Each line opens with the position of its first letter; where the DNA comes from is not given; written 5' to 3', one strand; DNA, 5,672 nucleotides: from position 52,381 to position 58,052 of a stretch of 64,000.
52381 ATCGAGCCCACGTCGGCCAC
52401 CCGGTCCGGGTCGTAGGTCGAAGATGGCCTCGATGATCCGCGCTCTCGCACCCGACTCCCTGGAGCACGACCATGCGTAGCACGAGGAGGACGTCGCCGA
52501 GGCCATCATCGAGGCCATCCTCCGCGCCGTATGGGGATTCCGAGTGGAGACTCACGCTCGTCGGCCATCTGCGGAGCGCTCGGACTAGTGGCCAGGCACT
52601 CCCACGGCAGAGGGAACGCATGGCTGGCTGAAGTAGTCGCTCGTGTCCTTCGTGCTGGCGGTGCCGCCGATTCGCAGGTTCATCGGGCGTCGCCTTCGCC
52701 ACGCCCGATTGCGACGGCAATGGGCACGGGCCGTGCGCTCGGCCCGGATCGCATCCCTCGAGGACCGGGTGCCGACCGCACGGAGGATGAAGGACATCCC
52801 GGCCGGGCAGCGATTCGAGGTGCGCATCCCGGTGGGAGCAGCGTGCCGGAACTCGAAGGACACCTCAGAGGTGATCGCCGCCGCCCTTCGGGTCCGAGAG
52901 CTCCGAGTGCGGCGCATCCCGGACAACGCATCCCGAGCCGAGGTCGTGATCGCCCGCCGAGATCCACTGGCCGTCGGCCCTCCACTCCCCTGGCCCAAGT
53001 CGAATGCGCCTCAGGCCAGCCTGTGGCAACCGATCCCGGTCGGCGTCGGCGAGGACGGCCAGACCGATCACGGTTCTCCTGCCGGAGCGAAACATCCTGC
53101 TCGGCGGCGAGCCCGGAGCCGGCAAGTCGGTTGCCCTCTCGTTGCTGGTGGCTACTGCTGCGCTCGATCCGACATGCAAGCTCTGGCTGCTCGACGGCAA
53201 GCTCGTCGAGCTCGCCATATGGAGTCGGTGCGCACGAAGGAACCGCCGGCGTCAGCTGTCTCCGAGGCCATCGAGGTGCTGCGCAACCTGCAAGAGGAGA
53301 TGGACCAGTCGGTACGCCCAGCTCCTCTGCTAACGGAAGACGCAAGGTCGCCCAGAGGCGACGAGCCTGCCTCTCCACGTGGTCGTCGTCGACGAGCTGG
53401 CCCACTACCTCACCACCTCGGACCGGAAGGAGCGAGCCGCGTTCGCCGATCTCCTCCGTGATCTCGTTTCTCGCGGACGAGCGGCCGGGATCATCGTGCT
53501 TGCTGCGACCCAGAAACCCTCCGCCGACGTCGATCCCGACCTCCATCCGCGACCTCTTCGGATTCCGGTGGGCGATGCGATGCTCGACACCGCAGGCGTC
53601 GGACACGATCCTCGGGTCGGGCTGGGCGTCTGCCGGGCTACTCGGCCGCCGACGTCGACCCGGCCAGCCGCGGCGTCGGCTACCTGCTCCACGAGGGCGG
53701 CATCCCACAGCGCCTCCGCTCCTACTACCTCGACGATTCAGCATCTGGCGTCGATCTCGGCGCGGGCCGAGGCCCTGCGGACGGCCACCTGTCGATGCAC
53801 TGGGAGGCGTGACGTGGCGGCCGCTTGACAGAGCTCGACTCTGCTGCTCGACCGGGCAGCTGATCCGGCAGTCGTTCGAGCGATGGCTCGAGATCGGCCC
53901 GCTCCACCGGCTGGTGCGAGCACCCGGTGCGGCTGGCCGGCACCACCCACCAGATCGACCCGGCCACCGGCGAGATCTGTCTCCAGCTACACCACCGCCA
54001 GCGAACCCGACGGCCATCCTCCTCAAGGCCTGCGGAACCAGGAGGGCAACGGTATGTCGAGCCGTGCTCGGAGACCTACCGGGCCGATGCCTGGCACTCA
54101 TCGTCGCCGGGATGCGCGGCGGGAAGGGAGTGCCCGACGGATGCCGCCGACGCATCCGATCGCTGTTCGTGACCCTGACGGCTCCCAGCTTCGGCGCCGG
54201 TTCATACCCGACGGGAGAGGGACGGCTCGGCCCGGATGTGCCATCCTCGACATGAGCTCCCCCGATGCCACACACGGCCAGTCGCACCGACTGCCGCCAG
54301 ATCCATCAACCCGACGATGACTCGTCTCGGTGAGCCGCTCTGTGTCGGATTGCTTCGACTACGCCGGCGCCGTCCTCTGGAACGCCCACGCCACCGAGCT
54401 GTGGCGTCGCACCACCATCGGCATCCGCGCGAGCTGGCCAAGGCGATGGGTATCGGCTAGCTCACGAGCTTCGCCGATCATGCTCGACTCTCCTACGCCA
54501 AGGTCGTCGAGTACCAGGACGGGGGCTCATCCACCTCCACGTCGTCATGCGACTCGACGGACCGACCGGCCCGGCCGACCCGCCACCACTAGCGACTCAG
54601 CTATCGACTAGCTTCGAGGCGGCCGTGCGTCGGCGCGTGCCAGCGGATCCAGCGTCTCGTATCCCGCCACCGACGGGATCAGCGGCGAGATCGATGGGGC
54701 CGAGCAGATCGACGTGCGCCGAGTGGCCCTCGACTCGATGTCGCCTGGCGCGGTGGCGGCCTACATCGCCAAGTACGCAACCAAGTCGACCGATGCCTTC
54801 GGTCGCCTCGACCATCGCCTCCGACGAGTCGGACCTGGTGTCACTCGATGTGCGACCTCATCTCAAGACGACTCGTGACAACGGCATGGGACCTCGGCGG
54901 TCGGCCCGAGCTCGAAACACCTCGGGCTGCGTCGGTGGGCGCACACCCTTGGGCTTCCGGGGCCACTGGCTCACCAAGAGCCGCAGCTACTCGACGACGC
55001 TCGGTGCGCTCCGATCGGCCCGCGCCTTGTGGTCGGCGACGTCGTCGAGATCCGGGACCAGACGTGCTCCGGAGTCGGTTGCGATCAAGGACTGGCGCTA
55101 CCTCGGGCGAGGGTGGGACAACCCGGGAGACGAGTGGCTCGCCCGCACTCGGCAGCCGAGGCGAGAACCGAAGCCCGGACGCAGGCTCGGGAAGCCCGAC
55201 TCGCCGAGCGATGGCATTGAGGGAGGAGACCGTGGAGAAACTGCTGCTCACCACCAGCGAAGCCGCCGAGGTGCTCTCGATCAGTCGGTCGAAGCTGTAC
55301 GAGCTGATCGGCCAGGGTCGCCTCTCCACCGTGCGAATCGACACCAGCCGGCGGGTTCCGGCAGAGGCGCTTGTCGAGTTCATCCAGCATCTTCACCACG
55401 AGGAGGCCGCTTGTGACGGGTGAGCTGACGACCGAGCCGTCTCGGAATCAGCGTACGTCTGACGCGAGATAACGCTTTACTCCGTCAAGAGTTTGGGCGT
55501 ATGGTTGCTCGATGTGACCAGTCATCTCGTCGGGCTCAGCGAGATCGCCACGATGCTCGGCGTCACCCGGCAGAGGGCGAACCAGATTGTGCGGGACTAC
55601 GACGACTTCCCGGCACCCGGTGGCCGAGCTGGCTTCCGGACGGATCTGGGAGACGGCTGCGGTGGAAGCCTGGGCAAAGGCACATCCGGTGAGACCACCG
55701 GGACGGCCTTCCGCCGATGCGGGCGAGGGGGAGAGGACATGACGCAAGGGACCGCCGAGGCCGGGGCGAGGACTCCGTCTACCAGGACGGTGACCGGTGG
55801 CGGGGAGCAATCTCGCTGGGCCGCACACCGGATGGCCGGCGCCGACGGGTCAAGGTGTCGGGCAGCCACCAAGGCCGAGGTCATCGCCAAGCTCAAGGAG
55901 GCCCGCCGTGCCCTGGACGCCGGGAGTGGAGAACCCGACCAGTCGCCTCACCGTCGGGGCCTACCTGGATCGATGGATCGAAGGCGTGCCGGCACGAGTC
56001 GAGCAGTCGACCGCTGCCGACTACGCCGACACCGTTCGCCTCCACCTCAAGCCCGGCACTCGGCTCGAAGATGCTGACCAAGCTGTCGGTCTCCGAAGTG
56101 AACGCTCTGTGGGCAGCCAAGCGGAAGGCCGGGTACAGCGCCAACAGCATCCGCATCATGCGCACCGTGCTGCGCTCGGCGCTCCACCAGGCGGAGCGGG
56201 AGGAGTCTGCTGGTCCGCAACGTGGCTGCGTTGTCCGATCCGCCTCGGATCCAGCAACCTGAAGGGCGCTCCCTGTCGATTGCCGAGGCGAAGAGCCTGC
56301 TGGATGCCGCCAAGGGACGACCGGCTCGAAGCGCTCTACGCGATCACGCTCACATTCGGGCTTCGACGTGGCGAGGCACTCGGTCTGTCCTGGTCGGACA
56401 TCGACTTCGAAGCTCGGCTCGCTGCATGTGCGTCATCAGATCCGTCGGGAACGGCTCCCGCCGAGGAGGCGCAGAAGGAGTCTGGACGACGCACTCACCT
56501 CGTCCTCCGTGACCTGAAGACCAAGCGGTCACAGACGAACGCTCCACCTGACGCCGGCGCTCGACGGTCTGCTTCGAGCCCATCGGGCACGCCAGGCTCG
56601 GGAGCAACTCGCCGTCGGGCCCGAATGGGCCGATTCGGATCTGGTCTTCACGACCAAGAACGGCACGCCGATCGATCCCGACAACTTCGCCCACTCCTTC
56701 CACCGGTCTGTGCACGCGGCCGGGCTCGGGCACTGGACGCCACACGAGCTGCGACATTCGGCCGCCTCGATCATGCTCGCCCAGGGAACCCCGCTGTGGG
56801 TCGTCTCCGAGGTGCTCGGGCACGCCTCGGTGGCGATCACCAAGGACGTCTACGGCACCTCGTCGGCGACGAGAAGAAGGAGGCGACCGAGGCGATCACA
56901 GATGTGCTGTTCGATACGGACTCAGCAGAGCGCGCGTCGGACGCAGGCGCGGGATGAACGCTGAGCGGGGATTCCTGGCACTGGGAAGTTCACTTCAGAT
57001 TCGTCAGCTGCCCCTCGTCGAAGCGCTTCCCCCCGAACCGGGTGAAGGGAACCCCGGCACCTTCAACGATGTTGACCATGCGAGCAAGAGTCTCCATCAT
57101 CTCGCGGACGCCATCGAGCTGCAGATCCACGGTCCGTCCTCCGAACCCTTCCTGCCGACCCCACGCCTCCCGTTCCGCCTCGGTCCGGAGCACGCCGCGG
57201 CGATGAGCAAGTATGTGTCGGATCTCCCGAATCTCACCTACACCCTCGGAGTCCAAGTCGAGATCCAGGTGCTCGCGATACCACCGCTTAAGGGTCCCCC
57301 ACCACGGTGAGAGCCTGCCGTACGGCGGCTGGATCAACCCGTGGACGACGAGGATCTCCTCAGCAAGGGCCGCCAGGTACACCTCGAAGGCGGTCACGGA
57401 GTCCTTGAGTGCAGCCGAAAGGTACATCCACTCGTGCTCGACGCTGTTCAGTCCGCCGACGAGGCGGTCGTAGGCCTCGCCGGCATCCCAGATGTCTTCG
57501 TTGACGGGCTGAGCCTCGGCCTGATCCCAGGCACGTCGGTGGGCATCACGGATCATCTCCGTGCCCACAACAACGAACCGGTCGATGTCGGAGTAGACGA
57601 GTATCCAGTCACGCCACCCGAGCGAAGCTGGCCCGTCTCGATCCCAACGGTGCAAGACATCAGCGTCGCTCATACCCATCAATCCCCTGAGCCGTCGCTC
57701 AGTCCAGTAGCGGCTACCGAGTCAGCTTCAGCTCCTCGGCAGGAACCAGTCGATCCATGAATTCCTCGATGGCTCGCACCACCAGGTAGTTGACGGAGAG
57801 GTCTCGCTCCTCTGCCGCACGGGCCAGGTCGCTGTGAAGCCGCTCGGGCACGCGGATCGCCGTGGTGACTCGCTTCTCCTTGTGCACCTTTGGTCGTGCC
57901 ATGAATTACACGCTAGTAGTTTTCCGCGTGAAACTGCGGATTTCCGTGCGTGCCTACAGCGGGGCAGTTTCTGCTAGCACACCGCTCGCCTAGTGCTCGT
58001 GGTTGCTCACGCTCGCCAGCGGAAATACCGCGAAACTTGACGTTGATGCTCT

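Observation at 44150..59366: Three direct copies of the tRNA-Arg(ACG) 3' half bound two tandem integrated elements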

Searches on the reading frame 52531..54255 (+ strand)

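Call 11: search_protein_families(library=pfam, proteins=[window:52531-54255:+], max_evalue=0.01)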
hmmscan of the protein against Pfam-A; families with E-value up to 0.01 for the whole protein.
window:52531-54255:+ (574 aa): 1 family
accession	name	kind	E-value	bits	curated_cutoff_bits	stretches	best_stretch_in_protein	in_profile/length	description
PF20199.4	RepSA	-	1.8e-08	34.4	34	1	492-556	44-108/438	Replication initiator protein, pSAM2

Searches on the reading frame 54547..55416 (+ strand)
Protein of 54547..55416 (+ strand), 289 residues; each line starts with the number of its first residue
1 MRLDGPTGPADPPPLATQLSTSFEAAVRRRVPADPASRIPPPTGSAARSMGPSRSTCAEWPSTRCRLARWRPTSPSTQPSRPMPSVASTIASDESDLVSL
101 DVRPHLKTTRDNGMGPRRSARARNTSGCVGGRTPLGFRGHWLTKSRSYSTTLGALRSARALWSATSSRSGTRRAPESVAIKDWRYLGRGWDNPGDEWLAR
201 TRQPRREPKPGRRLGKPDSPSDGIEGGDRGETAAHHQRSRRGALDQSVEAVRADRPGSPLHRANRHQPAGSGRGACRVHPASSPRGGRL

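Call 11: search_protein_families(library=pfam, proteins=[window:54547-55416:+], max_evalue=0.01)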
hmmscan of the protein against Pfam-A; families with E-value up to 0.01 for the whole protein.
window:54547-55416:+ (289 aa): 1 family
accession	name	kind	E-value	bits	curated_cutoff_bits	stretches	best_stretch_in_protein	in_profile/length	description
PF20199.4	RepSA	-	1.9e-19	70.6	34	1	96-201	324-435/438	Replication initiator protein, pSAM2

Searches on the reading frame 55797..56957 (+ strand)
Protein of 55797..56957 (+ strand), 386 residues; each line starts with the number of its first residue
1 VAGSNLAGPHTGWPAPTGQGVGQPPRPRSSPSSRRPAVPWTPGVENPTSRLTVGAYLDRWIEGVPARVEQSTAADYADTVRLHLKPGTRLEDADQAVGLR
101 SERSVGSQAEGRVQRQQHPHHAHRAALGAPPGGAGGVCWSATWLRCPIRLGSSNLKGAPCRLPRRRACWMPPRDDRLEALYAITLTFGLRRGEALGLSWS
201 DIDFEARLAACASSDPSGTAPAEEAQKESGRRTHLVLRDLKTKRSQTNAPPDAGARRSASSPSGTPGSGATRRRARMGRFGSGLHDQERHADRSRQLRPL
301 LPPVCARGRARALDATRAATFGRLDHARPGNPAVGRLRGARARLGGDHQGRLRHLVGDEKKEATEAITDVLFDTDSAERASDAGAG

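Call 11: search_protein_families(library=pfam, proteins=[window:55797-56957:+], max_evalue=0.01)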
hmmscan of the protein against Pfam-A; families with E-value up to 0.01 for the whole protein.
window:55797-56957:+ (386 aa): 1 family
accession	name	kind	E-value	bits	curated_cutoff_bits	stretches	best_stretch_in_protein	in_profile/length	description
PF00589.27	Phage_integrase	-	0.00086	19.6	27.1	1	176-211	23-58/172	Phage integrase family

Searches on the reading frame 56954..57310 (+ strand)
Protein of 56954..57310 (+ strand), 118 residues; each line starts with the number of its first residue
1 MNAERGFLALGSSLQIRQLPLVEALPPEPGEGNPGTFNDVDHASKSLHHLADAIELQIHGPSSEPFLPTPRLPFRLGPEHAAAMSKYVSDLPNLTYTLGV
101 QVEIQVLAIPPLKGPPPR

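Call 14: search_protein_families(library=pfam, proteins=[window:56954-57310:+], max_evalue=0.01)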
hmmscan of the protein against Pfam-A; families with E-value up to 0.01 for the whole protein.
window:56954-57310:+ (118 aa): 0 families

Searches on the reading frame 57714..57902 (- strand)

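Call 54: search_protein_families(library=ncbifam, proteins=[window:57714-57902:-], max_evalue=0.01)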
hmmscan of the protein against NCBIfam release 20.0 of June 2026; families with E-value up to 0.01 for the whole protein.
window:57714-57902:- (62 aa): 2 families
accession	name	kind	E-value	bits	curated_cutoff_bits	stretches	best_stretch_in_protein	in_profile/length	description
NF041551.1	YlcI_YnfO_N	subfamily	0.0075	16.3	30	0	11-46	2-36/42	YlcI/YnfO family protein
NF041793.1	ORF56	equivalog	0.0091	16.1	50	0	18-50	7-39/39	ORF56 family plasmid copy control protein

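Call 55: search_protein_families(library=padloc, proteins=[window:57714-57902:-], max_evalue=0.01)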
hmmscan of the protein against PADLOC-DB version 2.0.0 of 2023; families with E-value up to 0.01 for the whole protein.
window:57714-57902:- (62 aa): 0 families
